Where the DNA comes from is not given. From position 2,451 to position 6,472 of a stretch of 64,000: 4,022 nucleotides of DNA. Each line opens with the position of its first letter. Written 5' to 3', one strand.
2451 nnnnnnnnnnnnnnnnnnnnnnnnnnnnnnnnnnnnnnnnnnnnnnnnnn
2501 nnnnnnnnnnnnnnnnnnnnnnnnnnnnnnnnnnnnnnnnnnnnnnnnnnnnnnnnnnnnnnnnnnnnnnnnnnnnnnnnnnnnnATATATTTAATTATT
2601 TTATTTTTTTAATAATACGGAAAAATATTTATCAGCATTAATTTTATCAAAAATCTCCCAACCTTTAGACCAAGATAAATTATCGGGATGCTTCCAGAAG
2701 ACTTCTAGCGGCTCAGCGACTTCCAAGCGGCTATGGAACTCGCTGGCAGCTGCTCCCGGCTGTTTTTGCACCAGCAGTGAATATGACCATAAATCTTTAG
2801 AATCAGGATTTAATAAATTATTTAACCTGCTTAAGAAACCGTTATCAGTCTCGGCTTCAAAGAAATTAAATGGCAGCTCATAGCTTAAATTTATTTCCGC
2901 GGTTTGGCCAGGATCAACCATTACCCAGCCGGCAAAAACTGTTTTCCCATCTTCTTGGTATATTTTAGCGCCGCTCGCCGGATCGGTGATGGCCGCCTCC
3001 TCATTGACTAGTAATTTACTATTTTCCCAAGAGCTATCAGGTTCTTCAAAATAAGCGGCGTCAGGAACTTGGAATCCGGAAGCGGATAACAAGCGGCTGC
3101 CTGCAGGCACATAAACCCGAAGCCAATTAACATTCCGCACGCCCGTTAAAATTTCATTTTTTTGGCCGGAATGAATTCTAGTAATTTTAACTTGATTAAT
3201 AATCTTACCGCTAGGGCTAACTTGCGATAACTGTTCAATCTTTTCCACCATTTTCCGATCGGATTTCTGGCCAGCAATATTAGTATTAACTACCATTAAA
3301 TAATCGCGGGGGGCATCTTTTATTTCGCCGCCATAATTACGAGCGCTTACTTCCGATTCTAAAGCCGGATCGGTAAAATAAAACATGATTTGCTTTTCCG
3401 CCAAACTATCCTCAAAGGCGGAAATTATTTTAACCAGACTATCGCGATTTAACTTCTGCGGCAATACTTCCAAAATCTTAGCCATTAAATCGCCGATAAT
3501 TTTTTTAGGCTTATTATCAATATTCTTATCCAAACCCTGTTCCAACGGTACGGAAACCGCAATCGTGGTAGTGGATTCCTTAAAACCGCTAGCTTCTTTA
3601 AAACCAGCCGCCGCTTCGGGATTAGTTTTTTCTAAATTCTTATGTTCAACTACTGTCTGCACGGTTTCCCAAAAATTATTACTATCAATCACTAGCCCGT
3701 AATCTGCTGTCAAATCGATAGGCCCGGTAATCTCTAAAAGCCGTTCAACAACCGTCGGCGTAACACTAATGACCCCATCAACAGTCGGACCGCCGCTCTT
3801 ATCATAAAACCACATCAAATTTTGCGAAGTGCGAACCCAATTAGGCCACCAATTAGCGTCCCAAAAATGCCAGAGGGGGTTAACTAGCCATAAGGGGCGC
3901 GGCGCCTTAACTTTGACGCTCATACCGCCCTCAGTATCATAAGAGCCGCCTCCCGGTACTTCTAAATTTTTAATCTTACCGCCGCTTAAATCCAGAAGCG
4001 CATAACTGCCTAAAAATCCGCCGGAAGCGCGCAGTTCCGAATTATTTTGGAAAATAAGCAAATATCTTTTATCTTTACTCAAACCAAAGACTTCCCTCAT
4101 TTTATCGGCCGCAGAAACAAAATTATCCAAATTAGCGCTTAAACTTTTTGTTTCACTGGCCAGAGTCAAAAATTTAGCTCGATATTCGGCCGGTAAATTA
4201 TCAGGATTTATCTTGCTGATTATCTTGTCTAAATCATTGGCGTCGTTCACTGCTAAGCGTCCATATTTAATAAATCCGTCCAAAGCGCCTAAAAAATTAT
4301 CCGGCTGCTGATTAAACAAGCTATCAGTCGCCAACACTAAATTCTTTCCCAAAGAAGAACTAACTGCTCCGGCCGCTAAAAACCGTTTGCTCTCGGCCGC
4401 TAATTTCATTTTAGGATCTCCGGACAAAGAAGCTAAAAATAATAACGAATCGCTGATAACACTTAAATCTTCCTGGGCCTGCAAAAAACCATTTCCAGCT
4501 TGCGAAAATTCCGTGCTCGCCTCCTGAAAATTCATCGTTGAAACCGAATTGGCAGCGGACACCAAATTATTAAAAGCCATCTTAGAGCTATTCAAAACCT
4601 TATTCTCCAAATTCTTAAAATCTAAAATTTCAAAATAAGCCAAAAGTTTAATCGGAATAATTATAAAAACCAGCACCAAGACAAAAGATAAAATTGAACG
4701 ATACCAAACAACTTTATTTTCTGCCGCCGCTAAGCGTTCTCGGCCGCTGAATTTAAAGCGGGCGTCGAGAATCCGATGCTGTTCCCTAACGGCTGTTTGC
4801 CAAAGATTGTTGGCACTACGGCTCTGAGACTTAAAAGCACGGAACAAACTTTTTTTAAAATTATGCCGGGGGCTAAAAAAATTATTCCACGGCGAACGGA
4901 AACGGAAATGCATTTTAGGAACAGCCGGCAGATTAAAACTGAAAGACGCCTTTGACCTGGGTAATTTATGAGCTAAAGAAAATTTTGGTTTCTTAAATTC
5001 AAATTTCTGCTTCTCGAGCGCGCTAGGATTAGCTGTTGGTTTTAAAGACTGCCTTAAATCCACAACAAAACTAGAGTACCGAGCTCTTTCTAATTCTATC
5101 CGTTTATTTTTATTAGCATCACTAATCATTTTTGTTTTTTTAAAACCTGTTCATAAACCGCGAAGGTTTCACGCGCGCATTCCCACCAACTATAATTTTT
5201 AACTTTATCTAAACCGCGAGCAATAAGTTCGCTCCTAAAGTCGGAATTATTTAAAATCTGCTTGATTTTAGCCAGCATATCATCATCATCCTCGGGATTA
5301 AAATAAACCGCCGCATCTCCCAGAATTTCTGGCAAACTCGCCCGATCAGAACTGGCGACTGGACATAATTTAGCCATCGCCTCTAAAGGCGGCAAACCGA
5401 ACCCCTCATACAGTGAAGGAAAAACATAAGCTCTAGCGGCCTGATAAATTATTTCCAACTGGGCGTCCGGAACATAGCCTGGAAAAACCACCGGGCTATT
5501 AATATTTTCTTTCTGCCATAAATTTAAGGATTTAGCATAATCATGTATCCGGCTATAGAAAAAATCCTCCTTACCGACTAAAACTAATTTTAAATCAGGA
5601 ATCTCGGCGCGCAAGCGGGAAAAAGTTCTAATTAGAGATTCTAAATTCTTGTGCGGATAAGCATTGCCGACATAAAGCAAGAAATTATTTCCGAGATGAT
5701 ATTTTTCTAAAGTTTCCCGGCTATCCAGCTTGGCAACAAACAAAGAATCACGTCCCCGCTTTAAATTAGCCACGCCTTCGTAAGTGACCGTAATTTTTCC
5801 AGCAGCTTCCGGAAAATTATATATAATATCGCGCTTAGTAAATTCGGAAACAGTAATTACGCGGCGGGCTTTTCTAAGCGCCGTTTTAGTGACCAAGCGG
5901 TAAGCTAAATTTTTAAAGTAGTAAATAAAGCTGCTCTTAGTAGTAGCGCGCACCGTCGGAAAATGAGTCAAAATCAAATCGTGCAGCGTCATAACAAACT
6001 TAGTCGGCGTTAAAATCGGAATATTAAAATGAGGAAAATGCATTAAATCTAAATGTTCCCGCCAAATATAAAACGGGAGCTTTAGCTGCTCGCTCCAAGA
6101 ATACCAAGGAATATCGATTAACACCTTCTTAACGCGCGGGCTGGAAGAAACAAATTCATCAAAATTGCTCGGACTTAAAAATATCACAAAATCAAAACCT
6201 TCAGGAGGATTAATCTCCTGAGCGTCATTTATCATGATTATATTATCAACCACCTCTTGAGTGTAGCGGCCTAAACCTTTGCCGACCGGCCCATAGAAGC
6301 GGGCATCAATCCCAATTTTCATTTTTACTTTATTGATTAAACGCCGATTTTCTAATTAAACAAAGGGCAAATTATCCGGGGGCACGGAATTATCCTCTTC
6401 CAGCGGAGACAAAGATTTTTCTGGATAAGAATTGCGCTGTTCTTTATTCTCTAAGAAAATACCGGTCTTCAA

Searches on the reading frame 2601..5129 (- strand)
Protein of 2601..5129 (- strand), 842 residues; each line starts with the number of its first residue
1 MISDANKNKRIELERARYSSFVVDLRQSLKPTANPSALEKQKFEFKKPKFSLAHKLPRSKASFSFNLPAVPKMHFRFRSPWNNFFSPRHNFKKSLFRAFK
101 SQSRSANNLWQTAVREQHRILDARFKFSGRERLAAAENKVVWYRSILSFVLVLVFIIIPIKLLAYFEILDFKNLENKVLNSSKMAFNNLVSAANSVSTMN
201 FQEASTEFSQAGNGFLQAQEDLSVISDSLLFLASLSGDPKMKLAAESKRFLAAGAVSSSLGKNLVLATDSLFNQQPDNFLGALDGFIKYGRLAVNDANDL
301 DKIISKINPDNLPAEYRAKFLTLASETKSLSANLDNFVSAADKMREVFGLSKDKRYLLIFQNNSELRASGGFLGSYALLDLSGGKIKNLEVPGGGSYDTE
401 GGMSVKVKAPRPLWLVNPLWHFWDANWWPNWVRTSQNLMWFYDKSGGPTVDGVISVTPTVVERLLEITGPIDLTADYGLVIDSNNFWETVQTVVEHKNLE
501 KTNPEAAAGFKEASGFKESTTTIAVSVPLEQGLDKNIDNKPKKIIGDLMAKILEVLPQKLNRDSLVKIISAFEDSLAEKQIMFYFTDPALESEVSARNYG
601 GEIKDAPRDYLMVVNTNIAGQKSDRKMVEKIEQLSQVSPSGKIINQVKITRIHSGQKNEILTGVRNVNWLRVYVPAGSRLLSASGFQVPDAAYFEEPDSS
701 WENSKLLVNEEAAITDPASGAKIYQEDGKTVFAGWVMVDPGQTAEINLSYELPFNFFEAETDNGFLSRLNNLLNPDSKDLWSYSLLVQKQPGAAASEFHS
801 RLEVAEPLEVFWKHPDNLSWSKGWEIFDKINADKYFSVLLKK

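Call 15: search_protein_families(library=pfam, proteins=[window:2601-5129:-], max_evalue=0.00001)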
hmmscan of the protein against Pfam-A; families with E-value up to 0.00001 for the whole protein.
window:2601-5129:- (842 aa): 1 family
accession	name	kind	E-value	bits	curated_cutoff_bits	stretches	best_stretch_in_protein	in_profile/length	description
PF13196.11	DUF4012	-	7.1e-26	91.9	28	1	353-491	3-140/144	Protein of unknown function (DUF4012)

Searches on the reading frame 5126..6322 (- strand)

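Call 15: search_protein_families(library=pfam, proteins=[window:5126-6322:-], max_evalue=0.00001)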
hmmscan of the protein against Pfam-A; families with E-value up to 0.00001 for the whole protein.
window:5126-6322:- (398 aa): 4 families
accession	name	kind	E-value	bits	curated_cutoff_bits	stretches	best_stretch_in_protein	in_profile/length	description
PF00534.26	Glycos_transf_1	-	9.2e-32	110.4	26.4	1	211-370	14-169/172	Glycosyl transferases group 1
PF13692.12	Glyco_trans_1_4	-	1.6e-25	90.4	27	1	215-359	4-142/142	Glycosyl transferases group 1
PF13439.12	Glyco_transf_4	-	1.2e-09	38.8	28.5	1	59-184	41-166/170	Glycosyltransferase Family 4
PF13524.12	Glyco_trans_1_2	-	1.3e-06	28.9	25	1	236-376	8-131/144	Glycosyl transferase-like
